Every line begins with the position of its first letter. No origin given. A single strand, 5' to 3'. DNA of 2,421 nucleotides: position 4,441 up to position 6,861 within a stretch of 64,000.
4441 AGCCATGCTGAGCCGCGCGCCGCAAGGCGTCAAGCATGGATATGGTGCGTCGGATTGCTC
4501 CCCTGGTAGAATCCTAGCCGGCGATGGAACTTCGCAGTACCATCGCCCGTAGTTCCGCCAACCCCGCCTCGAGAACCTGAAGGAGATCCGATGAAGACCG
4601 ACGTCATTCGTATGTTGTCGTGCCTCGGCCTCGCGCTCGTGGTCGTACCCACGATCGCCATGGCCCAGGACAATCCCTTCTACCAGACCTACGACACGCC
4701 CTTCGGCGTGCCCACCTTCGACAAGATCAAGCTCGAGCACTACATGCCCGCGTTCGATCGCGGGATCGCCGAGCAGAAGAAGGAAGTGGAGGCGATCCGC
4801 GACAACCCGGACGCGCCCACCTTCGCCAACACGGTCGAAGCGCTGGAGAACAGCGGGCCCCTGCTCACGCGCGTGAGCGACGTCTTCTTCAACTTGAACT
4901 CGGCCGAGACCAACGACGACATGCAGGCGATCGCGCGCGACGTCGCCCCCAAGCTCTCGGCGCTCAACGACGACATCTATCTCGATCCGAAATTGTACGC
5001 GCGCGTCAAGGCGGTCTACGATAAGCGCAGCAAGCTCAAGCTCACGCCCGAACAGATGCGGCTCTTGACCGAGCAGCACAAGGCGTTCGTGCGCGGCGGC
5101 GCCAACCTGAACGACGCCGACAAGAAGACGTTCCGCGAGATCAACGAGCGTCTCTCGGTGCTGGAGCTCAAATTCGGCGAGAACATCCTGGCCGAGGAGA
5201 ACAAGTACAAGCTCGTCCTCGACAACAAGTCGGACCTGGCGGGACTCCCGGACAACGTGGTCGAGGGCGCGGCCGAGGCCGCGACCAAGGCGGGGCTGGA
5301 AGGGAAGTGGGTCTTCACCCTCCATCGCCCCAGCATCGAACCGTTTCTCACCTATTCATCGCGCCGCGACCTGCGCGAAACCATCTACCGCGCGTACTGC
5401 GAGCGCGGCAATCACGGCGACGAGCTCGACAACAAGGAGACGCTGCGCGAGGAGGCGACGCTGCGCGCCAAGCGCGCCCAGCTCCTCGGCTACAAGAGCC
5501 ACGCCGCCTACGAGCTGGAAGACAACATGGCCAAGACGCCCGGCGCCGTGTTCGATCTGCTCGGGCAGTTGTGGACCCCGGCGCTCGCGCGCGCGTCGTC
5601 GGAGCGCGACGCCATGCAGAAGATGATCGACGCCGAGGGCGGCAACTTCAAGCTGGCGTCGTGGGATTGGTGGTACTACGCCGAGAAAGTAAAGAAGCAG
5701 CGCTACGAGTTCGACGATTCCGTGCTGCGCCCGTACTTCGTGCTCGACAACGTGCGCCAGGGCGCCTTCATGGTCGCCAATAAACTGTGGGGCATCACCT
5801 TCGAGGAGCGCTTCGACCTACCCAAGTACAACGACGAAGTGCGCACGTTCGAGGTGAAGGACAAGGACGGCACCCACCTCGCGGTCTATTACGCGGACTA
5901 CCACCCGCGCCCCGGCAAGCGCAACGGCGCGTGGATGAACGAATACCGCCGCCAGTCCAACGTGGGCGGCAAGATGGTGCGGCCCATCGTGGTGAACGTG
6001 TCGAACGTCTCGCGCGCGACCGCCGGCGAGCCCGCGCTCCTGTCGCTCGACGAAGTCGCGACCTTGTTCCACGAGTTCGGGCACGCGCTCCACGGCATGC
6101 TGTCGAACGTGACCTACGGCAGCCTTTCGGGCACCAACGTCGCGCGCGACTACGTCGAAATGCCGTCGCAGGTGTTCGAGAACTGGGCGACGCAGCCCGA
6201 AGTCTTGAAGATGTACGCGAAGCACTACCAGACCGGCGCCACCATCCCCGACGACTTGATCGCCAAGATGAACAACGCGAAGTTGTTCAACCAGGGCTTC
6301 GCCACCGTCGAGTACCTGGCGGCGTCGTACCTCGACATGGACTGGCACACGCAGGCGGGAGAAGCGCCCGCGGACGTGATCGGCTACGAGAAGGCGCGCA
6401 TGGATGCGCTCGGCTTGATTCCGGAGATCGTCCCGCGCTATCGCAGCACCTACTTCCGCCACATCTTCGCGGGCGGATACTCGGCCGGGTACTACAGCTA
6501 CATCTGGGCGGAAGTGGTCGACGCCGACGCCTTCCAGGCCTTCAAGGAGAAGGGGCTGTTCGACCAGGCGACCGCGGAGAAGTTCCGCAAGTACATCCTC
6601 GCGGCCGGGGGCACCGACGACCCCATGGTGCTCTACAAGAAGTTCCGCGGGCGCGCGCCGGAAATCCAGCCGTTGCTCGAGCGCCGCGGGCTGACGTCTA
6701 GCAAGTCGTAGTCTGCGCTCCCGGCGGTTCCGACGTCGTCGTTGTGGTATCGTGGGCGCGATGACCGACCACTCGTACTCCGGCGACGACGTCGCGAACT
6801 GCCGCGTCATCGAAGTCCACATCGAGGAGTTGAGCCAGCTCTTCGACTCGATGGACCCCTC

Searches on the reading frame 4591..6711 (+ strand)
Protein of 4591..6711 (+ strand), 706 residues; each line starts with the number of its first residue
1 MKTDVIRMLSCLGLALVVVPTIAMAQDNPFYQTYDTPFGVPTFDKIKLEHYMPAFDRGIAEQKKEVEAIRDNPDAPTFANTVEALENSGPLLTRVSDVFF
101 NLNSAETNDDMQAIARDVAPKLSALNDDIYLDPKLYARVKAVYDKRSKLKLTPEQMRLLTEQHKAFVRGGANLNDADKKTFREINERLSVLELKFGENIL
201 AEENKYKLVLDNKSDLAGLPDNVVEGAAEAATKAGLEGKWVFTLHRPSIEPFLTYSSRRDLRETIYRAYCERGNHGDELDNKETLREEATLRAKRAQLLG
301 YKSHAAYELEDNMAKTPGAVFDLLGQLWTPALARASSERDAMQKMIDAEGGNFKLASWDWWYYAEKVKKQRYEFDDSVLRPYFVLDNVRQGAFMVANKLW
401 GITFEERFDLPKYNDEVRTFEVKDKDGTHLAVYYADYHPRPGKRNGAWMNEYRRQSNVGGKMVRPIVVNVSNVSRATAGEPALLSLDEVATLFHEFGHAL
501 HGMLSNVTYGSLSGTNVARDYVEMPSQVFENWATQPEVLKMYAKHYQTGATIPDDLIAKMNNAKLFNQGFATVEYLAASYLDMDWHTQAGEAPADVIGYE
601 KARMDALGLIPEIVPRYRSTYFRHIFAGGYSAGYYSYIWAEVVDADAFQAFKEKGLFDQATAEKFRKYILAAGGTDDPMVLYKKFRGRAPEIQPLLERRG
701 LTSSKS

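Call 39: search_protein_families(library=ncbifam, proteins=[window:4591-6711:+], max_evalue=0.00001)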
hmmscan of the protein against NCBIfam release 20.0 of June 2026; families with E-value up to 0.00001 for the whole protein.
window:4591-6711:+ (706 aa): 2 families
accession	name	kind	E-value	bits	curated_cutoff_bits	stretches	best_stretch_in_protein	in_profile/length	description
NF007624.0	PRK10280.1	equivalog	1.4e-210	701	944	1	24-702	1-680/681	peptidyl-dipeptidase Dcp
NF008159.0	PRK10911.1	equivalog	3.3e-132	442.1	927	1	36-701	7-678/680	oligopeptidase A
